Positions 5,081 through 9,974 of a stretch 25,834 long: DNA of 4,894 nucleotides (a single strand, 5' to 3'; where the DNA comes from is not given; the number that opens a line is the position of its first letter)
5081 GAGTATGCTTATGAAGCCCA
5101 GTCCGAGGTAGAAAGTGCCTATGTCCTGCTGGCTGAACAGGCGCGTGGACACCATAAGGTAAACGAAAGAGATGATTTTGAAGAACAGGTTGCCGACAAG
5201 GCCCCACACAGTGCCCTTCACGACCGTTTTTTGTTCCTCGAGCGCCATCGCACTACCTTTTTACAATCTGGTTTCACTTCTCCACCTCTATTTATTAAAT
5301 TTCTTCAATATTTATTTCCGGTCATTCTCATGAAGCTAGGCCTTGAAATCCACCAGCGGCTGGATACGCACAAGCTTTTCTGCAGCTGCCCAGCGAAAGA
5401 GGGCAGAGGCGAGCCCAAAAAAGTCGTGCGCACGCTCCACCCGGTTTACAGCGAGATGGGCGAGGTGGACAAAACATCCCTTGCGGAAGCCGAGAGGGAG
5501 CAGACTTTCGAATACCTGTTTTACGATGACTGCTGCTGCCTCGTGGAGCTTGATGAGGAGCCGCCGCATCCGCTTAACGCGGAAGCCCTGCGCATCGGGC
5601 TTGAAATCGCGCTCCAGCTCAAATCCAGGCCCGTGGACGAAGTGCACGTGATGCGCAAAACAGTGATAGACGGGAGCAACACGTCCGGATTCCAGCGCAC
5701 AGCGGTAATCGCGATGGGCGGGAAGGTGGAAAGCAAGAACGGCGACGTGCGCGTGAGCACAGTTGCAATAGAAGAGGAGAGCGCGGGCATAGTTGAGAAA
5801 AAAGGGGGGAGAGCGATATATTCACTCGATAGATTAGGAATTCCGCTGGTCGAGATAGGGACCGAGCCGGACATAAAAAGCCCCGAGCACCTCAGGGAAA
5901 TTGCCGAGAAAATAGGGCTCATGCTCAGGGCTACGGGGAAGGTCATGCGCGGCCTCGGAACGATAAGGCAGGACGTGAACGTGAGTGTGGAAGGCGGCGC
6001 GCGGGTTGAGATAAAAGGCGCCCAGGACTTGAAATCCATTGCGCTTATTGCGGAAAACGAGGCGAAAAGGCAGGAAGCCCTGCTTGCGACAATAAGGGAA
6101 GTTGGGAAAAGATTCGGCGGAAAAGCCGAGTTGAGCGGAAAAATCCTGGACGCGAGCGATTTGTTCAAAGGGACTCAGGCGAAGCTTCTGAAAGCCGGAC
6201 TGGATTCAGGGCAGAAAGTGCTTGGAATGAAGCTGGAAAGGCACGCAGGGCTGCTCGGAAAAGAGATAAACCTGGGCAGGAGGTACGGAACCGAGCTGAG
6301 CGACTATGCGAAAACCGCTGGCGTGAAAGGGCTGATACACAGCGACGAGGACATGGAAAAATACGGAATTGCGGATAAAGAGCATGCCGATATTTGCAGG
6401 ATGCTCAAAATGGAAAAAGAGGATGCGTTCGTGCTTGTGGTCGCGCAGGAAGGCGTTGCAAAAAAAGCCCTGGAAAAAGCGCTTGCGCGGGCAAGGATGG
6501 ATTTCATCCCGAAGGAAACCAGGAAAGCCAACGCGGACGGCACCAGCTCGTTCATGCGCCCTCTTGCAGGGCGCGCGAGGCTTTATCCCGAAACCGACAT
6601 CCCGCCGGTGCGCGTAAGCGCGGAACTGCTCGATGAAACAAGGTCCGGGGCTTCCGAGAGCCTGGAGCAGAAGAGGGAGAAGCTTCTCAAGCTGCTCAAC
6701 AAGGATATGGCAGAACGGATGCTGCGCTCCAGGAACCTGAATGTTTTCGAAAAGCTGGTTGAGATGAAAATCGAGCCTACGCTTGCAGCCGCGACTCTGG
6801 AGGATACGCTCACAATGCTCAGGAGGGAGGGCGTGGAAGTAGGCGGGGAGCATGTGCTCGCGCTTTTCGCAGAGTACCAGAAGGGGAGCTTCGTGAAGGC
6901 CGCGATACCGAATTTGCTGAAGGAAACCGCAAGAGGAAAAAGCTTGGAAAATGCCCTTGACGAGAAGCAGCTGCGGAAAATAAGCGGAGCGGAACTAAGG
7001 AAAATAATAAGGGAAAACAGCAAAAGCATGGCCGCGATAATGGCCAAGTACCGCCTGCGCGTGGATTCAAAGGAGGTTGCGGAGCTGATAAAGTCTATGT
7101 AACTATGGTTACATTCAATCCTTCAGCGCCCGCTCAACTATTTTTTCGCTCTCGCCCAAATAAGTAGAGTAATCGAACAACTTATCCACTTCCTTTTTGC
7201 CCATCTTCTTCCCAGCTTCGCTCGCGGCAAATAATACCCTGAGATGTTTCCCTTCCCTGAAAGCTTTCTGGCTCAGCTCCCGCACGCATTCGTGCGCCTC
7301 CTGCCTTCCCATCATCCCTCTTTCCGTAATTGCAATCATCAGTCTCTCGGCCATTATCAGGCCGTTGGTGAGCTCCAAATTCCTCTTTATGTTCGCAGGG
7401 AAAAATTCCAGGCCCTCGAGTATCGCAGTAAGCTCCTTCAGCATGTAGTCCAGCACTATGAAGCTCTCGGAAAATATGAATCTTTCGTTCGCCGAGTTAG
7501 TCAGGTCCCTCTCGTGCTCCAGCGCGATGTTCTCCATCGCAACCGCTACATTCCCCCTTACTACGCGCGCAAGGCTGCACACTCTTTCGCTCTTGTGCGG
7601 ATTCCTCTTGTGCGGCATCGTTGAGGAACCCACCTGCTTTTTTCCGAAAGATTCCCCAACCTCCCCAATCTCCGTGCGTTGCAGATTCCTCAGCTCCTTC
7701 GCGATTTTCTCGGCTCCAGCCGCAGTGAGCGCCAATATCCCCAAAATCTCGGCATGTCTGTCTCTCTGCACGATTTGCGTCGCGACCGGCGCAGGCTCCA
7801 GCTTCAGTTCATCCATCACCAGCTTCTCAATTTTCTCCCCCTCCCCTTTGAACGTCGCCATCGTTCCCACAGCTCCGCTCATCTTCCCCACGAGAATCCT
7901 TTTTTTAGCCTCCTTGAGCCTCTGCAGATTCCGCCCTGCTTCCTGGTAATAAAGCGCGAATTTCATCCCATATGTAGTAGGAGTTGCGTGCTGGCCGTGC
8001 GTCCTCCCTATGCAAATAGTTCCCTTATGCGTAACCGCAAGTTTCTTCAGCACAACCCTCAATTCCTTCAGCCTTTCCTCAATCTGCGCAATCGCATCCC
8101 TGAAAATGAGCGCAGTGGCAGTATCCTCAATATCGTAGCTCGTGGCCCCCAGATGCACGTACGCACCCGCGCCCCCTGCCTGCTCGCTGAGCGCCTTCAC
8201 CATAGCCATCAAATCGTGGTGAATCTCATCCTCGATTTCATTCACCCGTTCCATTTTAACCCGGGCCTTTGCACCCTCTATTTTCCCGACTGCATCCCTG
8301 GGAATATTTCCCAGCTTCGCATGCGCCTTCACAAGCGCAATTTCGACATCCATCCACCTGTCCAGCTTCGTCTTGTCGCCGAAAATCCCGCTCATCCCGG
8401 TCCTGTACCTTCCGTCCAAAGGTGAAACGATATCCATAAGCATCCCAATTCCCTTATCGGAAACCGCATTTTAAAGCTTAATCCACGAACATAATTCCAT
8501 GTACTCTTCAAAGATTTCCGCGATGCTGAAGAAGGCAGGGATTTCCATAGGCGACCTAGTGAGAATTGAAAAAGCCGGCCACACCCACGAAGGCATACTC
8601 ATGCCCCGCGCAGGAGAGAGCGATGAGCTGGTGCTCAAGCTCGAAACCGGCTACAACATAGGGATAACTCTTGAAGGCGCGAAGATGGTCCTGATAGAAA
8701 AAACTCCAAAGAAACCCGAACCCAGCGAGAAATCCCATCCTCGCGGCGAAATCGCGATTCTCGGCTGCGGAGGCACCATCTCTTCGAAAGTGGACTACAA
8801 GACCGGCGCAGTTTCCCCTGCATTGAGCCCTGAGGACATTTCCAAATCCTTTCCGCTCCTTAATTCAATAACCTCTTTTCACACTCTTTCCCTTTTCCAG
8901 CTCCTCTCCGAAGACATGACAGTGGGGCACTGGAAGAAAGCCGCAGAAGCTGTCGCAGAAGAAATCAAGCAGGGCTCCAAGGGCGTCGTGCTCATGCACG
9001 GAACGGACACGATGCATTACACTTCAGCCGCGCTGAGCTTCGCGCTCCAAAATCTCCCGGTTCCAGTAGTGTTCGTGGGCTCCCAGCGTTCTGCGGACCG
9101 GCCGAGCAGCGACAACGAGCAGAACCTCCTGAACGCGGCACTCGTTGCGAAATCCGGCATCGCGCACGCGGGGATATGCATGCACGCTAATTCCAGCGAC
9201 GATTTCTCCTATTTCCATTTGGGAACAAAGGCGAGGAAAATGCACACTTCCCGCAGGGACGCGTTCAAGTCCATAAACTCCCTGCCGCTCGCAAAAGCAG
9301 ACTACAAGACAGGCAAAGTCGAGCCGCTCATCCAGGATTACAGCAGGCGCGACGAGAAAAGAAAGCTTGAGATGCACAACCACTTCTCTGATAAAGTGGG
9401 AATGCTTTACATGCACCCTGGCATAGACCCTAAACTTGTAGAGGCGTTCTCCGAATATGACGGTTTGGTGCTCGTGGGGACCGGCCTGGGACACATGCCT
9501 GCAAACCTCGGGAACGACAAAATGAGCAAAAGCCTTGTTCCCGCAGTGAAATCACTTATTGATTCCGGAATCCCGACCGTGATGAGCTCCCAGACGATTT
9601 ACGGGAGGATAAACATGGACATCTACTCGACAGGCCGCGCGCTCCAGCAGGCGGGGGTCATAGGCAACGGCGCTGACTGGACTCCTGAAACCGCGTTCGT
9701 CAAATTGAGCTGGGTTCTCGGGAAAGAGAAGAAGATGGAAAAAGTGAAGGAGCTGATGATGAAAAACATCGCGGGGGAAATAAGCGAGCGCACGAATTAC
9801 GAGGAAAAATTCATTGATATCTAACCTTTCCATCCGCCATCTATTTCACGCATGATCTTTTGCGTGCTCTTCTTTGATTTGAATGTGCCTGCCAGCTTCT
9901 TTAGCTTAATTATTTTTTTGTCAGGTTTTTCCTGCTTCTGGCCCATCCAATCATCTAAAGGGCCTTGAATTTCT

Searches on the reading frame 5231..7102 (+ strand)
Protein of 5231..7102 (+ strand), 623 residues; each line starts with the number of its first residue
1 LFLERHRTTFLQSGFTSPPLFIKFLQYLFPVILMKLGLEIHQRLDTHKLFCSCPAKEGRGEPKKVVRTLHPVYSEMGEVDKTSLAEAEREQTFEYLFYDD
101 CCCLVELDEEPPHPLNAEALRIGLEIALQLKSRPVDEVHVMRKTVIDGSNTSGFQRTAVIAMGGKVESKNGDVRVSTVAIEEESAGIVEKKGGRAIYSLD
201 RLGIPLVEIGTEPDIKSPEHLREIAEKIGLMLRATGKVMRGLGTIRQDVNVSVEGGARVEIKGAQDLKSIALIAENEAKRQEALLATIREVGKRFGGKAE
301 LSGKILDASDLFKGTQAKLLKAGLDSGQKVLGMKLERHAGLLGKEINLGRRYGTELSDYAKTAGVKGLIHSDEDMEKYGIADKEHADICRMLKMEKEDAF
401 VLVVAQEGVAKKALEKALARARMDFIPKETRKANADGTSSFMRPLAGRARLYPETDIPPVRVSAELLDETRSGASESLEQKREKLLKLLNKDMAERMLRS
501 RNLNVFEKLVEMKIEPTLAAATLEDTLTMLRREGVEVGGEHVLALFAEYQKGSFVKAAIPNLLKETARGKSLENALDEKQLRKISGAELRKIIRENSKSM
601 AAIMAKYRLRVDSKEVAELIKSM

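Call 10: search_protein_families(library=pfam, proteins=[window:5231-7102:+])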
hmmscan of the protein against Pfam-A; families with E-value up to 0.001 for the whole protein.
window:5231-7102:+ (623 aa): 3 families
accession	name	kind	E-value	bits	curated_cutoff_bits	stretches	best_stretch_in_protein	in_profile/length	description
PF02934.20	GatB_N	-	1.6e-52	178.8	23.4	1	35-467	2-276/277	GatB/GatE catalytic domain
PF02938.19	GAD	-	4.3e-07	30.5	23.4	1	324-414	5-95/95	GAD domain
PF02637.23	GatB_Yqey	-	6.6e-06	26.5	27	1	505-608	2-113/148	GatB domain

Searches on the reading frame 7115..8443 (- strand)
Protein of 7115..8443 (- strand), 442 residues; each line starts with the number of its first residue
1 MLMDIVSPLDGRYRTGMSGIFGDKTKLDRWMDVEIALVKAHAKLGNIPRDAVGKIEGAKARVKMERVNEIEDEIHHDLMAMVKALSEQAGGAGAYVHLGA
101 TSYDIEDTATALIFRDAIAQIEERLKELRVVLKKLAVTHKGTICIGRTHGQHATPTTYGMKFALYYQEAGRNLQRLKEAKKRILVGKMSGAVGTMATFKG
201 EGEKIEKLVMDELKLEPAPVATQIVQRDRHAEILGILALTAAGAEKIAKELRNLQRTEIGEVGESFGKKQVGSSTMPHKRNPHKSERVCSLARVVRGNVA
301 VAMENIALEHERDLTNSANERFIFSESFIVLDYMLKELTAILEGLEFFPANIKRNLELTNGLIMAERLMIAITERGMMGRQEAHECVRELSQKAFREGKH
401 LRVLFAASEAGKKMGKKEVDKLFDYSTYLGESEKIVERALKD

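Call 10: search_protein_families(library=pfam, proteins=[window:7115-8443:-])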
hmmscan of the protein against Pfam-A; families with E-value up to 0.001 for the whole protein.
window:7115-8443:- (442 aa): 3 families
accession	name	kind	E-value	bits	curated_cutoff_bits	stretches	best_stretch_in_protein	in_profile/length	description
PF00206.25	Lyase_1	-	4.8e-54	184.3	27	1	17-297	10-312/312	Lyase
PF10397.14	ADSL_C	-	4.1e-19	69.1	32.7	1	361-439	1-79/79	Adenylosuccinate lyase C-terminus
PF08328.16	ASL_C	-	0.00031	21.2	35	1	310-412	3-100/115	Adenylosuccinate lyase C-terminal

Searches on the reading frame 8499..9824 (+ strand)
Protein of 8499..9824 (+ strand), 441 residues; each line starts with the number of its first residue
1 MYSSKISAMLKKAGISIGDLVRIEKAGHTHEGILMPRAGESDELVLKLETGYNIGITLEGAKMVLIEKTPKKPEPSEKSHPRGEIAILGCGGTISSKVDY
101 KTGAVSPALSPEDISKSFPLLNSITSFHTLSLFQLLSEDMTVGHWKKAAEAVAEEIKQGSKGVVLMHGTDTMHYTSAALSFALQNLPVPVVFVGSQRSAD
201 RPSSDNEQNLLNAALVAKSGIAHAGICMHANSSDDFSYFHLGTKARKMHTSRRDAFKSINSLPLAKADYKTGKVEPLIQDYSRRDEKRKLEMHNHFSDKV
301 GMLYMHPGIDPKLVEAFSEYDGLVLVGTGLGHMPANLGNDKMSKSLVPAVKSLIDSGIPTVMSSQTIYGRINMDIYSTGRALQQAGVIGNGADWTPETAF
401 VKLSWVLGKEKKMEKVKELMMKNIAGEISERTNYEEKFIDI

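Call 10: search_protein_families(library=pfam, proteins=[window:8499-9824:+])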
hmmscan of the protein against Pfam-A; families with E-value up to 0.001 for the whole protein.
window:8499-9824:+ (441 aa): 3 families
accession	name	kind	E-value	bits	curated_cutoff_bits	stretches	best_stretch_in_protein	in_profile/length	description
PF00710.25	Asparaginase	-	2.8e-54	184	22.5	1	85-268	2-181/193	Asparaginase, N-terminal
PF17763.6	Asparaginase_C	-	6.1e-29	100.7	34.6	1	299-420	1-114/114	Glutaminase/Asparaginase C-terminal domain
PF18195.6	GatD_N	-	2.9e-17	62.2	25.7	1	15-64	1-52/54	GatD N-terminal domain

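Call 13: find_homologous_proteins(query=window:8499-9824:+)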
Query window:8499-9824:+ (441 aa): 8000 proteins with E <= 0.001 among 8000 candidates; the best 120 are listed.
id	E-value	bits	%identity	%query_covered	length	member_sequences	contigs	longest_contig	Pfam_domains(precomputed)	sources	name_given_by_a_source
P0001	3.3e-290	980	100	100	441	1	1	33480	PF17763.7,PF18195.7,PF00710.26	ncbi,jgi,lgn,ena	ncbi:MAG: Glu-tRNA(Gln) amidotransferase subunit GatD [Candidatus Micrarchaeia archaeon]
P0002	2.7e-216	736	73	100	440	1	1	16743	PF17763.7,PF18195.7,PF00710.26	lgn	-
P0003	5.1e-216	736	72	100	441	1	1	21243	PF17763.7,PF18195.7,PF00710.26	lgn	-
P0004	2.2e-214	730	72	100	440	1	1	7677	PF17763.7,PF18195.7,PF00710.26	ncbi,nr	ncbi:MAG: Glu-tRNA(Gln) amidotransferase subunit GatD [Candidatus ainarchaeum sp.]|nr:Glu-tRNA(Gln) 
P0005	4.5e-214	729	73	100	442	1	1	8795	PF17763.7,PF18195.7,PF00710.26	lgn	-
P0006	2.8e-209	713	69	100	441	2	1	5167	PF17763.7,PF18195.7,PF00710.26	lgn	-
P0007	9.4e-207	705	68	100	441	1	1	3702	PF17763.7,PF18195.7,PF00710.26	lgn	-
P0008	1.5e-205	701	68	100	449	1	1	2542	PF17763.7,PF18195.7,PF00710.26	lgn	-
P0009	3.5e-201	687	68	100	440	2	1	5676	PF17763.7,PF18195.7,PF00710.26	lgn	-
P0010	6.7e-201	686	68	100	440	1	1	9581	PF17763.7,PF18195.7,PF00710.26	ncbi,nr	ncbi:Glu-tRNA(Gln) amidotransferase subunit GatD [Candidatus Micrarchaeota archaeon]|nr:Glu-tRNA(Gln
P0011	1.7e-199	681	68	99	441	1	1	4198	PF17763.7,PF18195.7,PF00710.26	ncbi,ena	-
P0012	6.8e-199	679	68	96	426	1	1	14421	PF17763.7,PF18195.7,PF00710.26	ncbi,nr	ncbi:Glutamyl-tRNA(Gln) amidotransferase subunit D [uncultured archaeon]|nr:Glutamyl-tRNA(Gln) amido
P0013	8.4e-197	672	66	100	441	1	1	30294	PF17763.7,PF18195.7,PF00710.26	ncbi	-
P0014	5.9e-192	656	66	100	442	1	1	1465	PF17763.7,PF18195.7,PF00710.26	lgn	-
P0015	1.6e-191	655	66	99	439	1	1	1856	PF17763.7,PF18195.7,PF00710.26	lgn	-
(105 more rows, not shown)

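Call 15: find_encoding_contigs(protein=P0003, flank=10000, max_places=3)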
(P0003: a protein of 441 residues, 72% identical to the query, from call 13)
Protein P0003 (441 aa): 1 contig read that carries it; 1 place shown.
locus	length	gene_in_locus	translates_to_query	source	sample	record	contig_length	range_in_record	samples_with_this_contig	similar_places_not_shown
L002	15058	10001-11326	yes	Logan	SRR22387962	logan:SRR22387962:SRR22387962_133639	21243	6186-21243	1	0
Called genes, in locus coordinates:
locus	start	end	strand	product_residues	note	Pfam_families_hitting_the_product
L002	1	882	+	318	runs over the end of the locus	PF01073:3Beta_HSD (faint), PF01370:Epimerase, PF02719:Polysacc_synt_2 (faint), PF04321:RmlD_sub_bind (weak), PF16363:GDP_Man_Dehyd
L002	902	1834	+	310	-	PF02475:TRM5-TYW2_MTfase (weak), PF06325:PrmA (weak), PF05050:Methyltransf_21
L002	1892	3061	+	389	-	PF00534:Glycos_transf_1, PF13692:Glyco_trans_1_4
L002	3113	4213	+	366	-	PF13439:Glyco_transf_4, PF13579:Glyco_trans_4_4, PF20706:GT4-conflict, PF00534:Glycos_transf_1, PF13692:Glyco_trans_1_4, PF13524:Glyco_trans_1_2 (weak)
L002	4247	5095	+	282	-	PF00535:Glycos_transf_2, PF13641:Glyco_tranf_2_3 (weak), PF10111:Glyco_tranf_2_2, PF13632:Glyco_trans_2_3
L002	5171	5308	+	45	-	-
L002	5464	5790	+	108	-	-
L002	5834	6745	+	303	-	PF13489:Methyltransf_23, PF02353:CMAS (weak), PF07021:MetW (weak), PF08003:Methyltransf_9 (weak), PF08241:Methyltransf_11, PF08242:Methyltransf_12, PF13649:Methyltransf_25, PF13847:Methyltransf_31, +1 more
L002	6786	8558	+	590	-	PF02934:GatB_N, PF02938:GAD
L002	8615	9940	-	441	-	PF00206:Lyase_1, PF10397:ADSL_C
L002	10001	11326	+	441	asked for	PF18195:GatD_N, PF00710:Asparaginase, PF17763:Asparaginase_C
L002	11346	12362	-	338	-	PF09376:NurA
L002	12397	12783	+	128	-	PF01981:PTH2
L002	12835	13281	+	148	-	PF04969:CS (weak), PF00011:HSP20, PF17886:ArsA_HSP20 (weak)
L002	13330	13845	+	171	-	PF06559:DCD_N, PF22769:DCD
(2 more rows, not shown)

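Call 16: find_encoding_contigs(protein=P0013, flank=10000, max_places=3)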
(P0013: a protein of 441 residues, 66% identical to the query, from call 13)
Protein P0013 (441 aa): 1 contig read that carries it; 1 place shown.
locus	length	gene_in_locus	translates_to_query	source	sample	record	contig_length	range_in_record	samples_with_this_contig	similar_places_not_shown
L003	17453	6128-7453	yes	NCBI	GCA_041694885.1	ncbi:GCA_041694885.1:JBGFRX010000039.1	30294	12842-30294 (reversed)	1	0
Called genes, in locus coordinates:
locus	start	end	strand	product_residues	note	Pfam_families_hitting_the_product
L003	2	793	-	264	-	?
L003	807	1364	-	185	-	PF00908:dTDP_sugar_isom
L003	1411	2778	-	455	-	PF01041:DegT_DnrJ_EryC1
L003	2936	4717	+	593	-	PF02934:GatB_N, PF02938:GAD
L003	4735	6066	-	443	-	PF00206:Lyase_1, PF10397:ADSL_C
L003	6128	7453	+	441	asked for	PF18195:GatD_N, PF00710:Asparaginase, PF17763:Asparaginase_C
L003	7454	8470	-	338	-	PF09376:NurA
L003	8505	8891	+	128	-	PF01981:PTH2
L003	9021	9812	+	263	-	-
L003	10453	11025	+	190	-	-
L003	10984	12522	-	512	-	PF08903:DUF1846, PF20921:DUF1846_C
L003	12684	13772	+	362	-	PF00817:IMS, PF11798:IMS_HHH (weak), PF21704:POLH-Rev1_HhH (weak), PF21999:IMS_HHH_1, PF11799:IMS_C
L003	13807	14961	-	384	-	-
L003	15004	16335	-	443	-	PF00270:DEAD, PF04851:ResIII, PF00271:Helicase_C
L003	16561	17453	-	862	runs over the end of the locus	-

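Call 42: find_encoding_contigs(protein=P0002, flank=10000, max_places=2)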
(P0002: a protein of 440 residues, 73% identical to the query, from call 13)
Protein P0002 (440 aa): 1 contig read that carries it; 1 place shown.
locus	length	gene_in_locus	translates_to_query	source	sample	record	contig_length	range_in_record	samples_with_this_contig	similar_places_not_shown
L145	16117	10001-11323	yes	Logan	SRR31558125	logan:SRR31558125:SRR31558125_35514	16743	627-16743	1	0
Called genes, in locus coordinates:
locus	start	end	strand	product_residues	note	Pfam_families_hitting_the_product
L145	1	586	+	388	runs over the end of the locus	PF00534:Glycos_transf_1, PF13692:Glyco_trans_1_4, PF13524:Glyco_trans_1_2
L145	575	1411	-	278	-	PF01073:3Beta_HSD, PF01370:Epimerase, PF02719:Polysacc_synt_2, PF04321:RmlD_sub_bind, PF16363:GDP_Man_Dehyd, PF07993:NAD_binding_4 (weak)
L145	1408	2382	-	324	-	PF01370:Epimerase, PF04321:RmlD_sub_bind (weak), PF16363:GDP_Man_Dehyd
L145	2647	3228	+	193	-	PF01380:SIS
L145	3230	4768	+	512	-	PF01636:APH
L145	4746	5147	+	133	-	PF03767:Acid_phosphat_B (faint)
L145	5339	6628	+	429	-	-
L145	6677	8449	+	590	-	PF02934:GatB_N, PF02938:GAD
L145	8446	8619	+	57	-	-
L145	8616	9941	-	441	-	PF00206:Lyase_1, PF10397:ADSL_C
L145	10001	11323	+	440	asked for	PF18195:GatD_N, PF00710:Asparaginase, PF17763:Asparaginase_C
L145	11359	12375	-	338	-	PF09376:NurA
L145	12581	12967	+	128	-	PF01981:PTH2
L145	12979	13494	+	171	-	PF06559:DCD_N, PF22769:DCD, PF00692:dUTPase (weak)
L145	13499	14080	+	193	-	PF00702:Hydrolase, PF08282:Hydrolase_3 (faint), PF12710:HAD (weak), PF13419:HAD_2, PF13242:Hydrolase_like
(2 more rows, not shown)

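Call 43: find_encoding_contigs(protein=P0005, flank=10000, max_places=2)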
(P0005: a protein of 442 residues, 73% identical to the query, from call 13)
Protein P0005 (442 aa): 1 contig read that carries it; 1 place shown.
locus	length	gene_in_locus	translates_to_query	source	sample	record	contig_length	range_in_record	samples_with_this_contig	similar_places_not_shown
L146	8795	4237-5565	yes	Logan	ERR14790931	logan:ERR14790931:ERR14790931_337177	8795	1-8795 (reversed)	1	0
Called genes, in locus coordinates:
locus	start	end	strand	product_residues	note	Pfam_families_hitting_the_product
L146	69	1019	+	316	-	PF13489:Methyltransf_23, PF05219:DREV (weak), PF13649:Methyltransf_25, PF13847:Methyltransf_31, PF08241:Methyltransf_11, PF08242:Methyltransf_12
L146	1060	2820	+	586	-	PF02934:GatB_N, PF02938:GAD (weak)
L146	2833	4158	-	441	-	PF00206:Lyase_1, PF10397:ADSL_C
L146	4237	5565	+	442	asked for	PF18195:GatD_N, PF00710:Asparaginase, PF17763:Asparaginase_C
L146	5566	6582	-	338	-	PF09376:NurA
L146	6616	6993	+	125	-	PF01981:PTH2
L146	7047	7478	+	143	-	PF17886:ArsA_HSP20 (faint), PF00011:HSP20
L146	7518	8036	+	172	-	PF06559:DCD_N, PF22769:DCD, PF00692:dUTPase (weak)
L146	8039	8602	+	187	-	PF00702:Hydrolase, PF12710:HAD (weak), PF13419:HAD_2, PF13242:Hydrolase_like (weak)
